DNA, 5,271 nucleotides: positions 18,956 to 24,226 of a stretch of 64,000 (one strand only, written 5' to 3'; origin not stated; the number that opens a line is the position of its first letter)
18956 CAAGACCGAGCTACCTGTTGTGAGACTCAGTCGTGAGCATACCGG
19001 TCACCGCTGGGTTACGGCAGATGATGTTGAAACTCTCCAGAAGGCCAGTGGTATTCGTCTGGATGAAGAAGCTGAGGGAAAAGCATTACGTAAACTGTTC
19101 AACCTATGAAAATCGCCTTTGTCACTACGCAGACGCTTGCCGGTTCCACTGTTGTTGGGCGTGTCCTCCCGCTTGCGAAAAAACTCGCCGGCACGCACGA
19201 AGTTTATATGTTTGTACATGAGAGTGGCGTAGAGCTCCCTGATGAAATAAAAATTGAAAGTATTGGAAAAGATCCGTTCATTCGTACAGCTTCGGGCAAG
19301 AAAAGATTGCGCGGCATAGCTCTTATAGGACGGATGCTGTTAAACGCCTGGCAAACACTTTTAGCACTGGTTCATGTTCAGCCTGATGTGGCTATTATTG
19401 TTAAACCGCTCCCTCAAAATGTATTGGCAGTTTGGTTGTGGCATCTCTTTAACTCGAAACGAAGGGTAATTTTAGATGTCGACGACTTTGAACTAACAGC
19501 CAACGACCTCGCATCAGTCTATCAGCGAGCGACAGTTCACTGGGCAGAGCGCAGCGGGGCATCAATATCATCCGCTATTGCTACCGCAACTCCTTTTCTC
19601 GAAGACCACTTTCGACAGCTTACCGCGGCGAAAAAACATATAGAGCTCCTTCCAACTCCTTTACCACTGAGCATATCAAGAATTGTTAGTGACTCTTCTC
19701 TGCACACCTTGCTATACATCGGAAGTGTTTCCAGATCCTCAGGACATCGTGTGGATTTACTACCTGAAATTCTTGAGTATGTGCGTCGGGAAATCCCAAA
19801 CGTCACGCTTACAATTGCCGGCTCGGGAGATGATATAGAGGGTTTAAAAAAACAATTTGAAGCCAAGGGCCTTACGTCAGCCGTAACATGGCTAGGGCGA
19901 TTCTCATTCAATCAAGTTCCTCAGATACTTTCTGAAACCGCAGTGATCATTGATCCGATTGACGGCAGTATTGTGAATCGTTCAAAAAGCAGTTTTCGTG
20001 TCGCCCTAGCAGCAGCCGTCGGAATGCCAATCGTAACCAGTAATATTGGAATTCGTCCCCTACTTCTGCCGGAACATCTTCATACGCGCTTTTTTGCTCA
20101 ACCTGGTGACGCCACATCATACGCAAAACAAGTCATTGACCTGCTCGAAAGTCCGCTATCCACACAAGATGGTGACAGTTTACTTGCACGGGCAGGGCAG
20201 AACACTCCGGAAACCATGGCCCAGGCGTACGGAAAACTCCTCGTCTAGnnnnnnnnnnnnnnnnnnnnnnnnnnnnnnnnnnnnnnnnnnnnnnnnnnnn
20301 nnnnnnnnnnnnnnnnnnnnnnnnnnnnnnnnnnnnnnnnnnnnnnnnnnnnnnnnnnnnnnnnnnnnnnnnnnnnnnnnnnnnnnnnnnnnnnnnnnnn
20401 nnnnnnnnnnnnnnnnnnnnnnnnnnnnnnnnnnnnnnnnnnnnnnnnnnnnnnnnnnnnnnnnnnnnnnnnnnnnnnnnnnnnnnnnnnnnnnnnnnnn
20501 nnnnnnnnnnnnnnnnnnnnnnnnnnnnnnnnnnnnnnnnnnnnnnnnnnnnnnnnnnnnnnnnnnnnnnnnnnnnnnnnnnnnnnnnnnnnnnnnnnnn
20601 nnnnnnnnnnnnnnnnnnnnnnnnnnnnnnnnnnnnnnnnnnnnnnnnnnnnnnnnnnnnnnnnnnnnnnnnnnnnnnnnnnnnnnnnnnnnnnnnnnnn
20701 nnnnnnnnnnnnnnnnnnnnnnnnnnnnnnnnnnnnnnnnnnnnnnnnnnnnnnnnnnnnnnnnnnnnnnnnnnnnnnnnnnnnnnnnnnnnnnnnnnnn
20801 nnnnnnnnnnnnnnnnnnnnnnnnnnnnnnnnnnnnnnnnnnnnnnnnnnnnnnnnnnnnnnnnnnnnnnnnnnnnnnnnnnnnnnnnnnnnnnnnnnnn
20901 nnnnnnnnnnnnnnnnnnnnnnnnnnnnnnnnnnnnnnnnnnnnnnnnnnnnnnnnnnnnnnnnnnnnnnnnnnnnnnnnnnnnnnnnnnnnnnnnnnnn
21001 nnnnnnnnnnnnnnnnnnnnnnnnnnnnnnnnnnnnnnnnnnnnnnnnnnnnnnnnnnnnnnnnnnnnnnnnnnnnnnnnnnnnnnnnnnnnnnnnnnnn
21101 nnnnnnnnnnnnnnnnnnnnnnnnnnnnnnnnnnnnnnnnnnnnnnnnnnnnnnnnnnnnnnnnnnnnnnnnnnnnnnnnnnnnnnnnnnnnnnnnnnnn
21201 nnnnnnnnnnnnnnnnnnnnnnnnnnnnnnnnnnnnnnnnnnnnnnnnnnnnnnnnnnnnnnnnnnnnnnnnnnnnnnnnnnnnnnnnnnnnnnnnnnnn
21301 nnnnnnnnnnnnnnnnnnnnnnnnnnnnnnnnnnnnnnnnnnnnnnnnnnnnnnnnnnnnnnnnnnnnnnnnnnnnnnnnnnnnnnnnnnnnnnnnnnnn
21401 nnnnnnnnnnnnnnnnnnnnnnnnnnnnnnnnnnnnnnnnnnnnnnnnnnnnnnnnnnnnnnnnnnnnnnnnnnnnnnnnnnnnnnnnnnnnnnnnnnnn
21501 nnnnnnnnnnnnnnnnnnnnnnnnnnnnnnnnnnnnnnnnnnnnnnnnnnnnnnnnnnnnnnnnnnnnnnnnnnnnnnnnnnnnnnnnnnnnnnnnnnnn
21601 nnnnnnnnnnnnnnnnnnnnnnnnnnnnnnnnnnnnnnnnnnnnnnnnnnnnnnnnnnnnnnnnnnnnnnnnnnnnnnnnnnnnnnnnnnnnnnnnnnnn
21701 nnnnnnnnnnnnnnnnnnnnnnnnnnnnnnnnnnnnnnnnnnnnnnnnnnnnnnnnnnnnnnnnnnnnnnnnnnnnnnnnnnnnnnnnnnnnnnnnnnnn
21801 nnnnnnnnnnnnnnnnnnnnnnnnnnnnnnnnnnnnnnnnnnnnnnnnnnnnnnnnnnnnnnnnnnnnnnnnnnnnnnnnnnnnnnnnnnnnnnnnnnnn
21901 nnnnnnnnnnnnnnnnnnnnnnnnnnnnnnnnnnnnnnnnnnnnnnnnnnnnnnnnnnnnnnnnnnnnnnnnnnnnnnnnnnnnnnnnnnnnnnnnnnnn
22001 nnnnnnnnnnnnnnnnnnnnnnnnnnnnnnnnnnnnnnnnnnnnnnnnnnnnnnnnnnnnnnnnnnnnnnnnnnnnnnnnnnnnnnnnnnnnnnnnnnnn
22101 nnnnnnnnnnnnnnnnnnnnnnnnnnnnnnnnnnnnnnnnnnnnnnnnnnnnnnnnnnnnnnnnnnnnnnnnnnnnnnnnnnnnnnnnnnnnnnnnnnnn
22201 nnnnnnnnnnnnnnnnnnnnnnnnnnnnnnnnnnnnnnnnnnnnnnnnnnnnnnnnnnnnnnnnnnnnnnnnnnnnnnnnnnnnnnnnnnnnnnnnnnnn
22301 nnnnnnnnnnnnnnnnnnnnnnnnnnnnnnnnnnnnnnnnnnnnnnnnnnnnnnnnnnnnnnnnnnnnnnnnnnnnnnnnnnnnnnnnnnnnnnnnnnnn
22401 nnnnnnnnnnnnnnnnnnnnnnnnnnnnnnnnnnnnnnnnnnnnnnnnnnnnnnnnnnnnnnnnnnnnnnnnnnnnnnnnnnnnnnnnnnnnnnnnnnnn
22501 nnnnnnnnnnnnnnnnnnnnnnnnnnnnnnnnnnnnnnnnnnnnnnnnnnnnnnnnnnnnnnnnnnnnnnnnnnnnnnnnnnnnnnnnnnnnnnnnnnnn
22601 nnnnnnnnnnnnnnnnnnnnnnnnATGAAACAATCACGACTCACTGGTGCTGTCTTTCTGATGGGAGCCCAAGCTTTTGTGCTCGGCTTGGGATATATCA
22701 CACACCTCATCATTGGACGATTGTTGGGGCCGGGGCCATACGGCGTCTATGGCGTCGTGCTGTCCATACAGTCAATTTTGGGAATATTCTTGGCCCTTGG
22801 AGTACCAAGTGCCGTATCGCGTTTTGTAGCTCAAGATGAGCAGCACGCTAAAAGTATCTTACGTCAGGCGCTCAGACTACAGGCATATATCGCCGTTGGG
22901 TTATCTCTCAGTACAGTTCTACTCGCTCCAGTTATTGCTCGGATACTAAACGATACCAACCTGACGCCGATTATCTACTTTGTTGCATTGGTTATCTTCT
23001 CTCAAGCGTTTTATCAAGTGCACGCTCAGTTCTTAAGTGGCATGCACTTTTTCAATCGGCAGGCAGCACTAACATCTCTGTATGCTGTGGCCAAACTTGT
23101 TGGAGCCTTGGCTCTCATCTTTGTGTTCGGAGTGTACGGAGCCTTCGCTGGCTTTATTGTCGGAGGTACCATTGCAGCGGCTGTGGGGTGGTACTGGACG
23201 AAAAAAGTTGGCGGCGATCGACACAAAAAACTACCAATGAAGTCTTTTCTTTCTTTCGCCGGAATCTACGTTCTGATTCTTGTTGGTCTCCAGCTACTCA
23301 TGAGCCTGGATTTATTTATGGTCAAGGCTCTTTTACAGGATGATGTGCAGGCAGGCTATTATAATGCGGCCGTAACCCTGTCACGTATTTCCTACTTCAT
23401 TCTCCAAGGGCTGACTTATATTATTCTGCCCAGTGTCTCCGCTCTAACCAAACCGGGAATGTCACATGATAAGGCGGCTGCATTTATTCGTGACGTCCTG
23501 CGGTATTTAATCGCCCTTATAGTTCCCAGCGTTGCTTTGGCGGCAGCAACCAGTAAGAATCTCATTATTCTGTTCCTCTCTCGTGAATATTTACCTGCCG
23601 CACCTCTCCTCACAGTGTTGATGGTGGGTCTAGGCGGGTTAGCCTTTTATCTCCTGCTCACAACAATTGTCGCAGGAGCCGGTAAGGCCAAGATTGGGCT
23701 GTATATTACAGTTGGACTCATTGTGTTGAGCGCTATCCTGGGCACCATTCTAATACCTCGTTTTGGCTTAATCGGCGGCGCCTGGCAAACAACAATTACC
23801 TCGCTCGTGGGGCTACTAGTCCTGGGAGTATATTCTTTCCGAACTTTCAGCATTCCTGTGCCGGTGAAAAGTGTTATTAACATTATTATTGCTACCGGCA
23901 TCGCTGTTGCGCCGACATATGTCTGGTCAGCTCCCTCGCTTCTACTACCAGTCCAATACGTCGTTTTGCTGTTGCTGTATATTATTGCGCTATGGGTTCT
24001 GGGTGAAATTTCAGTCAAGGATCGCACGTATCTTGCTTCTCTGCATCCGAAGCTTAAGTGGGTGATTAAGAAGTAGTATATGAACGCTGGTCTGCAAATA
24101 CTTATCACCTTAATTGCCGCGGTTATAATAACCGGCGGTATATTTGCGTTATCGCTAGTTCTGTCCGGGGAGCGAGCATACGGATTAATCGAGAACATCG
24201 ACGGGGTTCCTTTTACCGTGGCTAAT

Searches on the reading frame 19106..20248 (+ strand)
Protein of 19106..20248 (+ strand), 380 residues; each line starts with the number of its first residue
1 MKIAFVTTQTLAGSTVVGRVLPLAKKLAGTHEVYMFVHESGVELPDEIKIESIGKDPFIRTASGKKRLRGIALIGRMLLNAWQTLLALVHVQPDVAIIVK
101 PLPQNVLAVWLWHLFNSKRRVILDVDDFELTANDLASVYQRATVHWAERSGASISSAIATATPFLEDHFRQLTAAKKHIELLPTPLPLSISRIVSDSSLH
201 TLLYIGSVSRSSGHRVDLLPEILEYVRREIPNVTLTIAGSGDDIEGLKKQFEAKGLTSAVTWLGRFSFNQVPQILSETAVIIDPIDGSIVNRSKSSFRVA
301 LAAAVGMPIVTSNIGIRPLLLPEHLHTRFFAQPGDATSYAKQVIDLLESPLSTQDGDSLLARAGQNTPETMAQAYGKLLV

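Call 32: search_protein_families(library=pfam, proteins=[window:19106-20248:+], max_evalue=0.00001)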
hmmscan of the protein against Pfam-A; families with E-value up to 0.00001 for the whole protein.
window:19106-20248:+ (380 aa): 2 families
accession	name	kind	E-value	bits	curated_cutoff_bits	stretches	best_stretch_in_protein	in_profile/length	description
PF13692.12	Glyco_trans_1_4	-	1.5e-15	58.1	27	1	201-348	3-141/142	Glycosyl transferases group 1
PF00534.26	Glycos_transf_1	-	4.7e-12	46.2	26.4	1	202-358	18-160/172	Glycosyl transferases group 1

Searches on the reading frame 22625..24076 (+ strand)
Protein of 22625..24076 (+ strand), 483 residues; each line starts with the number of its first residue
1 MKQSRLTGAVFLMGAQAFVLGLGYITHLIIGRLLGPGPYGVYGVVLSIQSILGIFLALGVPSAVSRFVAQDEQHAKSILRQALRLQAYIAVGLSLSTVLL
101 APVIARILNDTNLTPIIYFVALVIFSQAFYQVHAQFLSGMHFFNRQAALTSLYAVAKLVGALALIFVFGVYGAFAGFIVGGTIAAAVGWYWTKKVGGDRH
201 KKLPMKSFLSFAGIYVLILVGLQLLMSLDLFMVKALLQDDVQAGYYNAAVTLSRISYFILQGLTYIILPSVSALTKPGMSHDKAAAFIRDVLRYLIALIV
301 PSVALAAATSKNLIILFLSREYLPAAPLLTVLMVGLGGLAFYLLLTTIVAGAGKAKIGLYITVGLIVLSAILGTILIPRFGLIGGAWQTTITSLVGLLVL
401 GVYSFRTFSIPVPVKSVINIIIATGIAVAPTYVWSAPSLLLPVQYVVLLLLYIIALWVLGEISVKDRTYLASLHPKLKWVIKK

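Call 32: search_protein_families(library=pfam, proteins=[window:22625-24076:+], max_evalue=0.00001)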
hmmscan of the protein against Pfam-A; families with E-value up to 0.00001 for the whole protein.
window:22625-24076:+ (483 aa): 3 families
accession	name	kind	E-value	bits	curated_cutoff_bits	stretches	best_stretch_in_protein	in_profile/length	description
PF13440.11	Polysacc_synt_3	-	3.3e-21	76.2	23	1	29-327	1-293/293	Polysaccharide biosynthesis protein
PF01943.22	Polysacc_synt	-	1.1e-20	74.7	28.2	1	8-255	4-253/274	Polysaccharide biosynthesis protein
PF01554.23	MatE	-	4.7e-06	26.8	24.9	0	14-149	4-147/161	MatE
